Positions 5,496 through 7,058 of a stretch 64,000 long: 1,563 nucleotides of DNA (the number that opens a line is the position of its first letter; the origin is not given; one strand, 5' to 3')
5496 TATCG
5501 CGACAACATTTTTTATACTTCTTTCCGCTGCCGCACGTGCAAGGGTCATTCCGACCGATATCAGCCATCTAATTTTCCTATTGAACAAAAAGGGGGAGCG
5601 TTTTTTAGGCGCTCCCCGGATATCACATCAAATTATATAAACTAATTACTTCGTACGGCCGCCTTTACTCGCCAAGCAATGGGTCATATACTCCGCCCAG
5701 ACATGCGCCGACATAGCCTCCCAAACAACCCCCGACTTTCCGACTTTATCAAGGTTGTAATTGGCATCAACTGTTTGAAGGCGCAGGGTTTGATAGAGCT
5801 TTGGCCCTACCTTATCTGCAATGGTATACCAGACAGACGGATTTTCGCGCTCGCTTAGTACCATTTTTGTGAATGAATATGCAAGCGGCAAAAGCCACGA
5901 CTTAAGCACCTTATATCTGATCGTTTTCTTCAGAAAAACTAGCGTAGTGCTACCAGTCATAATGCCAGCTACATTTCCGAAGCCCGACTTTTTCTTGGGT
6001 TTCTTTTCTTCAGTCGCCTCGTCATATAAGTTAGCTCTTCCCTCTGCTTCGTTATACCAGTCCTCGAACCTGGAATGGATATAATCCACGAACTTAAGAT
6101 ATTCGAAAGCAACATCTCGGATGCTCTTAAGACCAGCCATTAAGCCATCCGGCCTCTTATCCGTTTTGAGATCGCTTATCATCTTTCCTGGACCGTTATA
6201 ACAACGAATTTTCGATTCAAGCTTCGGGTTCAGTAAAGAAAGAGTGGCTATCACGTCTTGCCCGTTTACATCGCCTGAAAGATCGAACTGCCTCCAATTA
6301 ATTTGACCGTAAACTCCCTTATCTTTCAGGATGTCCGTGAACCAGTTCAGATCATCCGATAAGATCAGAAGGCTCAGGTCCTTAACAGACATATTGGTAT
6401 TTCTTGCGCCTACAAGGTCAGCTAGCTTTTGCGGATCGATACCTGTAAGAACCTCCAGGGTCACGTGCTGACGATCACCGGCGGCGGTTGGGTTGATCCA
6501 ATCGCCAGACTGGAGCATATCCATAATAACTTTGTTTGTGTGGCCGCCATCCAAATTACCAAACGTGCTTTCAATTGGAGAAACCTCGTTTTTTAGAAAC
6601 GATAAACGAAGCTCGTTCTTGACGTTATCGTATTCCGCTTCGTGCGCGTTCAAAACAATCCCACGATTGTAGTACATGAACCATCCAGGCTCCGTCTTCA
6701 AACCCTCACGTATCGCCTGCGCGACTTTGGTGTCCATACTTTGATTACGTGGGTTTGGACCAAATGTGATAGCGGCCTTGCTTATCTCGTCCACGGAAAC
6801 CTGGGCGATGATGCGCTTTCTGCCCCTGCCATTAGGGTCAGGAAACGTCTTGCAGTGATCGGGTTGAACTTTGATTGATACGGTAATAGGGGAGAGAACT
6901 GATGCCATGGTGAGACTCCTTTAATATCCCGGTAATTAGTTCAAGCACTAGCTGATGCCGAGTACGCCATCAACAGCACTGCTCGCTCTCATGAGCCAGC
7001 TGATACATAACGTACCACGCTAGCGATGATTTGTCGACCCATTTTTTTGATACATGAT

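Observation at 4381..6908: A two-gene cargo module (420-aa unknown plus 395-aa SEC-C / nuclease-like protein): candidate undescribed defence or toxin system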

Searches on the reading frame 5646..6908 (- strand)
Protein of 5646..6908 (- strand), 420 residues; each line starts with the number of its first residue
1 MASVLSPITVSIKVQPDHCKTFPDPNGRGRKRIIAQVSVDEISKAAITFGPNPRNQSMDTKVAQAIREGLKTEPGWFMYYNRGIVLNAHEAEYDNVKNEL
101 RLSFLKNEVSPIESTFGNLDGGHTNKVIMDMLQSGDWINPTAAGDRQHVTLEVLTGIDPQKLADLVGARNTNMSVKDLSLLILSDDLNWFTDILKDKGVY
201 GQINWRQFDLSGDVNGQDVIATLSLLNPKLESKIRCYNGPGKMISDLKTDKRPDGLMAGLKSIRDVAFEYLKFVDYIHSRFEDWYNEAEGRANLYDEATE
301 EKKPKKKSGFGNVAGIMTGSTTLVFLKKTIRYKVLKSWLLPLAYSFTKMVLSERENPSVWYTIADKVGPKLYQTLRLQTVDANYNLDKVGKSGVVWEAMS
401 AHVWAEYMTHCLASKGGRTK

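Call 4: search_protein_families(library=pfam, proteins=[window:5646-6908:-], max_evalue=1)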
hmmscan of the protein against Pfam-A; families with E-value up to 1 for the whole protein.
window:5646-6908:- (420 aa): 1 family
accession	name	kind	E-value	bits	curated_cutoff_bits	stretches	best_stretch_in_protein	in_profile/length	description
PF10592.14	AIPR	-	2e-14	54.4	25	1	50-181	2-123/308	AIPR protein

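Call 5: search_protein_families(library=padloc, proteins=[window:5646-6908:-], max_evalue=1)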
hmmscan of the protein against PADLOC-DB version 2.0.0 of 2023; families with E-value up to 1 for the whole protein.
window:5646-6908:- (420 aa): 1 family
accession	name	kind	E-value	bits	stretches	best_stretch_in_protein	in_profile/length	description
PDLC02207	MzaE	-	0.018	11.6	1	58-90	255-287/598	-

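Call 6: search_protein_families(library=ncbifam, proteins=[window:5646-6908:-], max_evalue=1)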
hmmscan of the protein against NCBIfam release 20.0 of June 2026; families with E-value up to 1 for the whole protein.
window:5646-6908:- (420 aa): 1 family
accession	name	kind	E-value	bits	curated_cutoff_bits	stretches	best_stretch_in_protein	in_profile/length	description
NF041935.1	MzaE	equivalog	0.001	17.7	1050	1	57-97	253-293/593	MZA anti-phage system associated AIPR family protein MzaE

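Call 8: find_homologous_proteins(query=window:5646-6908:-)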
Query window:5646-6908:- (420 aa): 51 proteins with E <= 0.001 among 3770 candidates.
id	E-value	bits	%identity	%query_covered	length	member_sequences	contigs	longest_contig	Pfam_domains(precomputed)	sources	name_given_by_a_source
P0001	3.9e-285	963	100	100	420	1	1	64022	PF10592.15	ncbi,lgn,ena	-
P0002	6.5e-166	570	63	99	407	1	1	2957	PF10592.15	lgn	-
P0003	1.9e-165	569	61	98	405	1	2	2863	PF10592.15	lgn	-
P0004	3.7e-163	561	63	99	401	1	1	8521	PF10592.15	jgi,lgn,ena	-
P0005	4.9e-162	558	61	99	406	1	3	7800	PF10592.15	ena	-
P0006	1.1e-160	553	59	99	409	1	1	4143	PF10592.15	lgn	-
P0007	2.2e-156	539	58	98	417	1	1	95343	PF10592.15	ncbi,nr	ncbi:MAG: AIPR family protein [Candidatus Omnitrophica bacterium]|nr:AIPR family protein [Candidatus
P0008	1.7e-153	529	60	97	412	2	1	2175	PF10592.15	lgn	-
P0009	1.8e-143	496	54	98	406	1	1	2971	PF10592.15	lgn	-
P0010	2.1e-143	496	55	98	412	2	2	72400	PF10592.15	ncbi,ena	-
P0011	1.2e-132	461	53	97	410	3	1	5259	PF10592.15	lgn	-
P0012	1.4e-132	461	54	97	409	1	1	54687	PF10592.15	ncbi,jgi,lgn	jgi:hypothetical protein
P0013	9.1e-131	455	53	97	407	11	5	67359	PF10592.15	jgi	jgi:hypothetical protein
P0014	6.0e-130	452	52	99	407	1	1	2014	PF10592.15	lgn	-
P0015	7.6e-130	452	53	97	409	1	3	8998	PF10592.15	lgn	-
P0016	8.0e-130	451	51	97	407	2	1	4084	PF10592.15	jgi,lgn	-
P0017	2.1e-129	450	51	99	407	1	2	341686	PF10592.15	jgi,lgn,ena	jgi:hypothetical protein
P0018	5.7e-127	442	52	97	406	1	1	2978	PF10592.15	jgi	jgi:AIPR protein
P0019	3.3e-126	440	51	97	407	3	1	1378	PF10592.15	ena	-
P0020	4.1e-124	433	50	97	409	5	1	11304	PF10592.15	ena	-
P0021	3.1e-121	423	50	95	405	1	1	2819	PF10592.15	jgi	jgi:hypothetical protein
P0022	1.1e-117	411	48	97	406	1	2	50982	PF10592.15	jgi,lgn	-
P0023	1.9e-104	368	56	70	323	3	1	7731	PF10592.15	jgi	jgi:hypothetical protein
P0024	8.9e-104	366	57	68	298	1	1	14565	PF10592.15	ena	-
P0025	1.9e-101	358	44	97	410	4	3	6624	PF10592.15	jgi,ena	jgi:hypothetical protein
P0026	6.7e-100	353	43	97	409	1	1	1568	PF10592.15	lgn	-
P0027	7.1e-100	353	45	98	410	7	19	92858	PF10592.15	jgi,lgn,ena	-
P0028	5.5e-99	350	45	96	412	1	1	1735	PF10592.15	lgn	-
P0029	2.0e-98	348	44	95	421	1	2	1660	PF10592.15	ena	-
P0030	6.6e-95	336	43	95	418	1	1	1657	PF10592.15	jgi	-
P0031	2.3e-94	335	42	95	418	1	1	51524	PF10592.15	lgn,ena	-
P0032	4.2e-94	334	42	95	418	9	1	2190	PF10592.15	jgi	-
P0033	9.9e-94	333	44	97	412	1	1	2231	PF10592.15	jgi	jgi:hypothetical protein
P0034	1.2e-93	332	43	95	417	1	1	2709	PF10592.15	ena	-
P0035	2.3e-93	331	45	95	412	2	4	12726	PF10592.15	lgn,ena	-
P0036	3.1e-93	331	42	95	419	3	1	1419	PF10592.15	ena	-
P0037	4.2e-93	331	42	97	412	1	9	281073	PF10592.15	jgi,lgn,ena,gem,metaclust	metaclust:\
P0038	6.5e-93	330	42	95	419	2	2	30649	PF10592.15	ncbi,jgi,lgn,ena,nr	ncbi:MAG TPA: AIPR family protein [Verrucomicrobiae bacterium]|jgi:hypothetical protein|nr:AIPR fami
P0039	8.9e-93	329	56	65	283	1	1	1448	PF10592.15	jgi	-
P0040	1.1e-92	329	42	98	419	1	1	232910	PF10592.15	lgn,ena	-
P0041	3.3e-91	324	42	95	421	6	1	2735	PF10592.15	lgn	-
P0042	7.4e-90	320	41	95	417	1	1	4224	PF10592.15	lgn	-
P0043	6.0e-89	317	47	79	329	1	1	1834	PF10592.15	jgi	jgi:hypothetical protein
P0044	1.1e-86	309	41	95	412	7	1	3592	PF10592.15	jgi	jgi:hypothetical protein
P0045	1.5e-86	309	42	97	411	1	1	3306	PF10592.15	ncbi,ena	-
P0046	1.1e-85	306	41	95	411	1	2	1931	PF10592.15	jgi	jgi:hypothetical protein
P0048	8.4e-79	283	55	56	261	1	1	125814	PF10592.15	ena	-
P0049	6.0e-31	126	69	20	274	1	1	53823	PF10592.15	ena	-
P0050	7.2e-20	89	27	90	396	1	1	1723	PF10592.15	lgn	-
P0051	1.1e-14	72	25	88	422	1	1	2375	PF10592.15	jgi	-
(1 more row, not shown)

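Call 19: find_related_loci(query=A3, collection=metagenome_contigs, flank=6000)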
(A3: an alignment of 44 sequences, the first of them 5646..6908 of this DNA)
Query A3 (420 aa) in metagenome_contigs; peptide patterns used: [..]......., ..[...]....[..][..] (x = any residue, [..] = any of these).
78 stretches matched a pattern; 21 encode a relative of the query (tblastn E <= 1e-3); 21 distinct loci.
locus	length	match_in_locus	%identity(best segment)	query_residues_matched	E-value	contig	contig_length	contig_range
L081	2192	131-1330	63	1-414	0e+0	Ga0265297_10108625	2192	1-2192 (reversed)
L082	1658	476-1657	60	1-403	8e-177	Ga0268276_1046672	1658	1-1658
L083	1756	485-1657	59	5-414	8e-176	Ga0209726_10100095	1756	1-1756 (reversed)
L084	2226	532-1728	51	1-407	4e-143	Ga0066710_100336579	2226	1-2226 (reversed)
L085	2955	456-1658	50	1-407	6e-139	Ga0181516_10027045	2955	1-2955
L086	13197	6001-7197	48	1-407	2e-126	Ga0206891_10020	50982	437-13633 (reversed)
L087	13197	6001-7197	48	1-407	2e-126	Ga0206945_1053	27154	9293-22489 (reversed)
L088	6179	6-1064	53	47-407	7e-122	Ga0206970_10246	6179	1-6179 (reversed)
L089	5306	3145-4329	44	6-413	2e-109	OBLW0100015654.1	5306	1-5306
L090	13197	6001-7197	45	2-413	2e-107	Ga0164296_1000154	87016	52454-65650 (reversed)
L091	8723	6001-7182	42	8-408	2e-102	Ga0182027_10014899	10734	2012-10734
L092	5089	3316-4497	43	8-408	6e-102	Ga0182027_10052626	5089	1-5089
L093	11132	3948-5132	42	8-408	1e-100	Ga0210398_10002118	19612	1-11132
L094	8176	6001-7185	42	8-408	4e-100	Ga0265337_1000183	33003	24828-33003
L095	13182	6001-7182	42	8-414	2e-99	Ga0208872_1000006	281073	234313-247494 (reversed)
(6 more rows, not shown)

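Call 22: find_encoding_contigs(protein=P0007, flank=7000, max_places=3)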
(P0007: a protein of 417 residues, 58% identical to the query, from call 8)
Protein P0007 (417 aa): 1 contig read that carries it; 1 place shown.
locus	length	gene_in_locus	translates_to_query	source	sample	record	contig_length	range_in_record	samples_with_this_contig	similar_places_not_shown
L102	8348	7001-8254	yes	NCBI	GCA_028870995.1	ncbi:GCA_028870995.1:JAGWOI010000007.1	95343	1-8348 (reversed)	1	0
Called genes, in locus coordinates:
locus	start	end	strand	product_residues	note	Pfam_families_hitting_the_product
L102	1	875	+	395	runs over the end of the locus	PF02353:CMAS, PF13489:Methyltransf_23, PF01728:FtsJ (weak), PF08241:Methyltransf_11, PF08242:Methyltransf_12, PF13649:Methyltransf_25, PF13847:Methyltransf_31 (weak)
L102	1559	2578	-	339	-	PF04055:Radical_SAM, PF06968:BATS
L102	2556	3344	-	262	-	PF05690:ThiG, PF00977:His_biosynth (faint)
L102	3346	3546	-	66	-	PF02597:ThiS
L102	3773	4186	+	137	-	PF02675:AdoMet_dc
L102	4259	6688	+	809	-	PF00133:tRNA-synt_1, PF01406:tRNA-synt_1e (faint), PF09334:tRNA-synt_1g, PF13603:tRNA-synt_1_2, PF00133:tRNA-synt_1, PF09334:tRNA-synt_1g (weak), PF08264:Anticodon_1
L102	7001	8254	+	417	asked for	PF10592:AIPR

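Call 23: find_encoding_contigs(protein=P0004, flank=7000, max_places=3)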
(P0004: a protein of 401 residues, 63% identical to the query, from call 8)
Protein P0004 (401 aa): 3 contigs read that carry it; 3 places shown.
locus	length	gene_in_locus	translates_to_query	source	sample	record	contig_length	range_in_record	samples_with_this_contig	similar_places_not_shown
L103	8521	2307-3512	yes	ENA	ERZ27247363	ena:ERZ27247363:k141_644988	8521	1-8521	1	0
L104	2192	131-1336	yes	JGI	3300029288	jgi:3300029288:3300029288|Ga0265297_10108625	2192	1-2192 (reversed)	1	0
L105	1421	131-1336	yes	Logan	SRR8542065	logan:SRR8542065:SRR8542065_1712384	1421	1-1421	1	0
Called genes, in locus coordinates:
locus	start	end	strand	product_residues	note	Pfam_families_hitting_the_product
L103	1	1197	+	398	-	?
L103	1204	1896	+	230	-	-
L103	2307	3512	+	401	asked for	PF10592:AIPR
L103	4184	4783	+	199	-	PF01914:MarC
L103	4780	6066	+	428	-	PF00483:NTP_transferase, PF24894:Hexapep_GlmU, PF25084:LbH_EIF2B (weak), PF25247:LbH_GLGC (weak)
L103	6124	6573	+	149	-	PF00583:Acetyltransf_1, PF13673:Acetyltransf_10, PF13508:Acetyltransf_7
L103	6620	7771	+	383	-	PF02771:Acyl-CoA_dh_N, PF22924:ACOX_C_alpha1 (faint), PF02770:Acyl-CoA_dh_M, PF00441:Acyl-CoA_dh_1, PF08028:Acyl-CoA_dh_2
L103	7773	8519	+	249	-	?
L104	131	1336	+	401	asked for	PF10592:AIPR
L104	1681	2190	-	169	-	?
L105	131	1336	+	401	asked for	PF10592:AIPR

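Call 26: predict_structure(alignment_id=A3)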
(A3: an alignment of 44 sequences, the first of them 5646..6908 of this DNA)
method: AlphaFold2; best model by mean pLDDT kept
length: 420 residues; sequences in the alignment: 44
mean_pLDDT: 90.6   pTM: 0.65
mean pLDDT of the five models: 90.6, 89.8, 89.5, 89.2, 89.0
residues with pLDDT >= 90: 325; 70-90: 54; 50-70: 33; < 50: 8
segments of 3 or more residues with pLDDT < 50: 172-178
pLDDT, mean of each block of 10 residues (from residue 1): 85 96 94 97 95 74 91 92 95 97 95 92 94 96 96 94 76 47 82 97 84 92 97 91 88 95 98 98 95 60 66 93 98 97 98 98 98 97 95 98 98 81
secondary structure, 60 per line:
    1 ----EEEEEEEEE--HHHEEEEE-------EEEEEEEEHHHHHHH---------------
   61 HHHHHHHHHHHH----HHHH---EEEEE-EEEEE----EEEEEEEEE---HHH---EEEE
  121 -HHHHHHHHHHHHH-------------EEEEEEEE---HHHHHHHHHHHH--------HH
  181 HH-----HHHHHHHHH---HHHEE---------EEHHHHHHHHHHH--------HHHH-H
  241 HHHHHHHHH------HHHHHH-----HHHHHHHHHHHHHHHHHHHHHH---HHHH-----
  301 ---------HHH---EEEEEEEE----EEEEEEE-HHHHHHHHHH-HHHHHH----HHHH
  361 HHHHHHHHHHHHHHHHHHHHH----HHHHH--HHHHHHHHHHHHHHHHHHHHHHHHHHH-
elements in order: E5-13 E19-23 E31-38 H39-45 H61-72 H77-80 E84-88 E90-94 E99-107 E117-120 H122-134 E148-155 H159-170 H179-182 H188-196 H216-226 H235-238 H240-249 H256-261 H267-288 H292-295 E316-323 E328-334 H336-345 H347-352 H357-381 H386-390 H393-419

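Call 59: find_related_loci(query=A3, collection=viral_contigs, flank=6000)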
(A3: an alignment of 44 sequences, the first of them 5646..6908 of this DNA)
Query A3 (420 aa) in viral_contigs; peptide patterns used: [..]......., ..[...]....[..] (x = any residue, [..] = any of these).
13 stretches matched a pattern, but none encodes a relative of the query by tblastn (E <= 1e-3).

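Call 67: search_solved_structures(query=A3, max_evalue=1)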
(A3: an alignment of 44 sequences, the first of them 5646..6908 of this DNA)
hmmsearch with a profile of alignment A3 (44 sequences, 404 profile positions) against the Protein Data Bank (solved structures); distinct sequences matched with E-value up to 1: 0.

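Call 68: list_cluster_members(proteins=[P0001, P0052, P0007, P0010, P0071, P0074, P0083, P0110, P0136, P0147])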
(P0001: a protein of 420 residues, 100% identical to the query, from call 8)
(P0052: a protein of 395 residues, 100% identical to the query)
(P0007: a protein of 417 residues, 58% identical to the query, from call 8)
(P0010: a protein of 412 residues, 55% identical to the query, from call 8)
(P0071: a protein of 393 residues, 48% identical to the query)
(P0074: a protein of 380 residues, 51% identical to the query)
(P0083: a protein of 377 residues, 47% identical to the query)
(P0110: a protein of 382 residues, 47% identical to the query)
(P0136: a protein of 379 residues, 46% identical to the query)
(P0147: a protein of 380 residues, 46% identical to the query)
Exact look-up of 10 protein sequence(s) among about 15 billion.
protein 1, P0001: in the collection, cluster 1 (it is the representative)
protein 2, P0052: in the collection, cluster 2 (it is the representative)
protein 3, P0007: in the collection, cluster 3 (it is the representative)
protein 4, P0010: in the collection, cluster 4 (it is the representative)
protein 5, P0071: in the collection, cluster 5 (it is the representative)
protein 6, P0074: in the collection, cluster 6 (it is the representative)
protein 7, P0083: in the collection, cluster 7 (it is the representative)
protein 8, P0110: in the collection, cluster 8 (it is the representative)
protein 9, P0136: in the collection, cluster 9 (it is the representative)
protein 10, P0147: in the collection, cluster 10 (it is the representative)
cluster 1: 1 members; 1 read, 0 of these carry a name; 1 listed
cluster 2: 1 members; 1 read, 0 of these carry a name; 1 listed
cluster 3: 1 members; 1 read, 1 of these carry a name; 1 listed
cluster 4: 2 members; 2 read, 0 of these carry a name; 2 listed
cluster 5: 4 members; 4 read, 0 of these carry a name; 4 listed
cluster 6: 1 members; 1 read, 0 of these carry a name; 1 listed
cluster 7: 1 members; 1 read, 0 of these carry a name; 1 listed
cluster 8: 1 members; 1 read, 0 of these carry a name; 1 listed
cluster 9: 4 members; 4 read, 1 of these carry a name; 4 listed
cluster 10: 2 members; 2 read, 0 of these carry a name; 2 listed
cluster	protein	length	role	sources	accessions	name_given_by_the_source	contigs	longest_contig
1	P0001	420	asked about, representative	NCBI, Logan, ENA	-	-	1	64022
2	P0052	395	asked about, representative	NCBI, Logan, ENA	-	-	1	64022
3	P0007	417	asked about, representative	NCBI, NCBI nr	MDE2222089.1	MAG: AIPR family protein [Candidatus Omnitrophica bacterium] | AIPR family protein [Candidatus Omnitrophota bacterium]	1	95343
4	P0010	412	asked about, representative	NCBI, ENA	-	-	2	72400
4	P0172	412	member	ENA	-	-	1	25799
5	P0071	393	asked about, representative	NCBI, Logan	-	-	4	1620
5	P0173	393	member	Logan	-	-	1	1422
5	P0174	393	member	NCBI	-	-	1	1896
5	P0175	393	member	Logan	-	-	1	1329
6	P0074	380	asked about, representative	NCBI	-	-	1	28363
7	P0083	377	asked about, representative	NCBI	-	-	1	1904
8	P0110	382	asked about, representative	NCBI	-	-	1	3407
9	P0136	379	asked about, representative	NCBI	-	-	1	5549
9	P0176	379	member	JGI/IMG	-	hypothetical protein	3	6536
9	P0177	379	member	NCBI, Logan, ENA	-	-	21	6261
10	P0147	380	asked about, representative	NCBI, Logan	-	-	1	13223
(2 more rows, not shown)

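Call 75: search_protein_families(library=pfam, proteins=[P0050, P0051, P0037, P0013, P0025], max_evalue=0.1)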
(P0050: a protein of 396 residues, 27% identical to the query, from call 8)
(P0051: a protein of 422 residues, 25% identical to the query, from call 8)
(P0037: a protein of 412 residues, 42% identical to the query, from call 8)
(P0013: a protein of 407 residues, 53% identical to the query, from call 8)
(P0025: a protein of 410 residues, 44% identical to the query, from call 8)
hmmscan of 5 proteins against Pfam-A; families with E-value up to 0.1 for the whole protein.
P0050 (396 aa): 1 family
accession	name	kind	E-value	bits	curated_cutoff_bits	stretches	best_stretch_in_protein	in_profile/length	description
PF10592.14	AIPR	-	5.7e-26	92.3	25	1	48-351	4-283/308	AIPR protein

P0051 (422 aa): 1 family
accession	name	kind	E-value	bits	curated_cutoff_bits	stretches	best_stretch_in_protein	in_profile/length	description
PF10592.14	AIPR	-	4e-26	92.9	25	1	49-364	3-281/308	AIPR protein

P0037 (412 aa): 1 family
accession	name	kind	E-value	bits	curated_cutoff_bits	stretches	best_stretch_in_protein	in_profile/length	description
PF10592.14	AIPR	-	1.9e-15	57.8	25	1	54-190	2-127/308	AIPR protein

P0013 (407 aa): 1 family
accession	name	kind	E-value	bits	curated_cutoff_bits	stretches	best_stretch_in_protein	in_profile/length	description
PF10592.14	AIPR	-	1.5e-13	51.6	25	1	51-181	3-123/308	AIPR protein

P0025 (410 aa): 1 family
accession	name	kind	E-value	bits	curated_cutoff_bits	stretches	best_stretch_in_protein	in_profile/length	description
PF10592.14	AIPR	-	3.2e-12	47.2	25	1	55-185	2-123/308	AIPR protein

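Call 79: find_encoding_contigs(protein=P0010, flank=6000, max_places=2)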
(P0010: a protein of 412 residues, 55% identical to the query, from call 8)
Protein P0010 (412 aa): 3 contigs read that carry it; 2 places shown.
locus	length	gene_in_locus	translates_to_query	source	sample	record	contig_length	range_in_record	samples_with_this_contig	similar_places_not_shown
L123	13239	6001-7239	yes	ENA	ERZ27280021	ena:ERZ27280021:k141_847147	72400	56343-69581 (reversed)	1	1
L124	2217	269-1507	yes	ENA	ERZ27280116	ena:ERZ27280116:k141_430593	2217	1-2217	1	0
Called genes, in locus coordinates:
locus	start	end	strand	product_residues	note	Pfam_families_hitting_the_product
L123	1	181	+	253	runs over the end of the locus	PF21694:DNA_pol3_delta_C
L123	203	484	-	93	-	PF01649:Ribosomal_S20p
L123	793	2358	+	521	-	PF03023:MurJ, PF13440:Polysacc_synt_3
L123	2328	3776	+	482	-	PF01541:GIY-YIG (weak), PF27096:UvrC_M, PF02151:UVR, PF08459:UvrC_RNaseH_dom, PF14520:HHH_5 (weak)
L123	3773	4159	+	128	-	PF01035:DNA_binding_1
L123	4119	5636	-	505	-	PF01637:ATPase_2 (weak), PF13173:AAA_14, PF13635:DUF4143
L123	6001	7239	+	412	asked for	PF10592:AIPR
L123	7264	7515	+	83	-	PF04255:DUF433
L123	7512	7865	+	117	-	PF01927:Mut7-C (weak), PF18480:DUF5615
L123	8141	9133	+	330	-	PF03462:PCRF, PF00472:RF-1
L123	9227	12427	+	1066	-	PF07517:SecA_DEAD, PF01043:SecA_PP_bind, PF21090:P-loop_SecA, PF07516:SecA_SW, PF02810:SEC-C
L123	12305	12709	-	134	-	-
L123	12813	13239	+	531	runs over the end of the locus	PF20154:LNT_N, PF00795:CN_hydrolase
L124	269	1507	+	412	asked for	PF10592:AIPR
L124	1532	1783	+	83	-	PF04255:DUF433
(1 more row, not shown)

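Call 80: find_encoding_contigs(protein=P0017, flank=6000, max_places=2)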
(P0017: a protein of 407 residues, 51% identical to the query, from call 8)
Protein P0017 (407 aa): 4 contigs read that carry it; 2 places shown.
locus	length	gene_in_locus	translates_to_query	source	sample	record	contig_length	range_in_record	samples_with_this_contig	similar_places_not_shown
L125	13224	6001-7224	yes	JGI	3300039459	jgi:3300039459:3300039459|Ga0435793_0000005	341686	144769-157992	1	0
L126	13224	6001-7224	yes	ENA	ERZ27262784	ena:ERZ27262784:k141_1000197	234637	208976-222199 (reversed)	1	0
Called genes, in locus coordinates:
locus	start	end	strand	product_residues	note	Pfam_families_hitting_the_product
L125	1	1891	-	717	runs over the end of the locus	PF08448:PAS_4 (faint), PF08447:PAS_3 (weak), PF02518:HATPase_c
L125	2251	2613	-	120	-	PF02561:FliS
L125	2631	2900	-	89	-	-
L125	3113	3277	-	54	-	PF00700:Flagellin_C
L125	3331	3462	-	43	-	-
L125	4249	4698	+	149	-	-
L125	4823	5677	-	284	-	PF02498:Bro-N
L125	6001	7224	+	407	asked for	PF10592:AIPR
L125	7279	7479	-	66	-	-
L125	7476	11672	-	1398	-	PF13091:PLDc_2 (weak), PF00176:SNF2-rel_dom (faint), PF00271:Helicase_C, PF07669:Eco57I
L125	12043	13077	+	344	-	-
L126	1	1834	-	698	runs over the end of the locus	PF00989:PAS (faint), PF08448:PAS_4 (faint), PF08447:PAS_3 (weak), PF02518:HATPase_c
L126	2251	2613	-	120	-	PF02561:FliS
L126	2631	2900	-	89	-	-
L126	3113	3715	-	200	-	PF00700:Flagellin_C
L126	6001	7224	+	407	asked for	PF10592:AIPR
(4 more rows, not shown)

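Call 81: find_encoding_contigs(protein=P0037, flank=6000, max_places=3)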
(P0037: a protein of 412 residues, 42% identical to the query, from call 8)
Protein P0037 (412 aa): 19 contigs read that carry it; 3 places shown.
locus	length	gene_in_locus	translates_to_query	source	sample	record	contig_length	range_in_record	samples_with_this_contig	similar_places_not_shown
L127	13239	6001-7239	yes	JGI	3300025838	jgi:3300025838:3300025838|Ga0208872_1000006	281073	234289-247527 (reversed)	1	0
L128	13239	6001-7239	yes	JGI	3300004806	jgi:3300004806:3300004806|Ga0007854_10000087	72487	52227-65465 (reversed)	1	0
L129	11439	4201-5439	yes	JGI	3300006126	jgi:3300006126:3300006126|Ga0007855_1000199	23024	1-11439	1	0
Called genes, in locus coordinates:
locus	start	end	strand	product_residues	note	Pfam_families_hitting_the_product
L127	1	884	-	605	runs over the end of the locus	PF01336:tRNA_anti-codon, PF00152:tRNA-synt_2, PF02938:GAD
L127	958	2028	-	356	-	PF05343:Peptidase_M42, PF01546:Peptidase_M20, PF02127:Peptidase_M18 (faint), PF04389:Peptidase_M28 (weak)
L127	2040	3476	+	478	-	PF00709:Adenylsucc_synt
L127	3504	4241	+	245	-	PF01255:Prenyltransf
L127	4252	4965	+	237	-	PF00849:PseudoU_synth_2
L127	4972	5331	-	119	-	-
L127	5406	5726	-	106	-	-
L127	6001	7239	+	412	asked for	PF10592:AIPR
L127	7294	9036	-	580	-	PF00920:ILVD_EDD_N, PF24877:ILV_EDD_C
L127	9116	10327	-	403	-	PF13795:HupE_UreJ_2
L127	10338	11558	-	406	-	PF25917:BSH_RND (faint), PF19335:HMBD, PF25919:BSH_CusB (weak), PF25973:BSH_CzcB (weak), PF25954:Beta-barrel_RND_2, PF25967:RND-MFP_C (weak), PF25975:CzcB_C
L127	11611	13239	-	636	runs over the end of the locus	PF07732:Cu-oxidase_3, PF07731:Cu-oxidase_2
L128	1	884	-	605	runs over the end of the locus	PF01336:tRNA_anti-codon, PF00152:tRNA-synt_2, PF02938:GAD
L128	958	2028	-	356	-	PF05343:Peptidase_M42, PF01546:Peptidase_M20, PF02127:Peptidase_M18 (faint), PF04389:Peptidase_M28 (weak)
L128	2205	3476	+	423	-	PF00709:Adenylsucc_synt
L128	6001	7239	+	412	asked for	PF10592:AIPR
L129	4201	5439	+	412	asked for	PF10592:AIPR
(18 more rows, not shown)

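Call 89: search_protein_families(library=phrogs, proteins=[window:5646-6908:-], max_evalue=0.001)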
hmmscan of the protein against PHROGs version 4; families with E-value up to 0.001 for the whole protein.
window:5646-6908:- (420 aa): 0 families
